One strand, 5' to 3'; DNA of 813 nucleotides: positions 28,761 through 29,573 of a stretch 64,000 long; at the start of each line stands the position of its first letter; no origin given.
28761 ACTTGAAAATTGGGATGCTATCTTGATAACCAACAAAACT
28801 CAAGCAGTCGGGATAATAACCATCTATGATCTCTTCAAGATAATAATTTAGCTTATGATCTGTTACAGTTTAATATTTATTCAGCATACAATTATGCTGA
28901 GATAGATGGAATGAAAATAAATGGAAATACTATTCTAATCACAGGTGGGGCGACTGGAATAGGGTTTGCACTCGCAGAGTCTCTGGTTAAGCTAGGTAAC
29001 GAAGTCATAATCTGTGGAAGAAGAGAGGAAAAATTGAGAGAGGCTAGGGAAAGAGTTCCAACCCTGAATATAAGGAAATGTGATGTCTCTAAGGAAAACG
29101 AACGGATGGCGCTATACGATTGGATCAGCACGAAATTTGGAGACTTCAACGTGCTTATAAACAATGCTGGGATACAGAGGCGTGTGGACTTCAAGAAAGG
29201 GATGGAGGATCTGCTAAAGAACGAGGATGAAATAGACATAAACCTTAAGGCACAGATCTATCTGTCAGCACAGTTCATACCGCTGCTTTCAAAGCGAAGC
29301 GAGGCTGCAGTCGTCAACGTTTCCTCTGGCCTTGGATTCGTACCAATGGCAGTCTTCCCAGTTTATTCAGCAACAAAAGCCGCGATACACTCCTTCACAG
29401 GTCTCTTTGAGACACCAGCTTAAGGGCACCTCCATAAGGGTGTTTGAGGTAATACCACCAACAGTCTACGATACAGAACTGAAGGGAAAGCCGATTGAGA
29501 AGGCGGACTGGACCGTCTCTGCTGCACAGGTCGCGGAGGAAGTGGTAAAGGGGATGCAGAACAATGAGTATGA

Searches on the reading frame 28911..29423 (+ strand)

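Call 95: search_protein_families(library=pfam, proteins=[window:28911-29423:+], max_evalue=0.001)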
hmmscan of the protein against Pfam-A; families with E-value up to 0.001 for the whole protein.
window:28911-29423:+ (170 aa): 5 families
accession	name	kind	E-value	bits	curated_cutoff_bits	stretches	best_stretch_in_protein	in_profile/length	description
PF00106.31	adh_short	-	9.9e-40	136.5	26.6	1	7-163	2-160/195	short chain dehydrogenase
PF13561.12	adh_short_C2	-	1.5e-21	77.5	27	1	14-163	3-154/236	Enoyl-(Acyl carrier protein) reductase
PF08659.16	KR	-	3.5e-09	37.2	22.6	1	7-163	2-160/180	KR domain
PF01370.27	Epimerase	-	0.00023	21.1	20.9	1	8-67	1-58/240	NAD dependent epimerase/dehydratase family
PF03807.23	F420_oxidored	-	0.00039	21.4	21.6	1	13-57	6-54/94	NADP oxidoreductase coenzyme F420-dependent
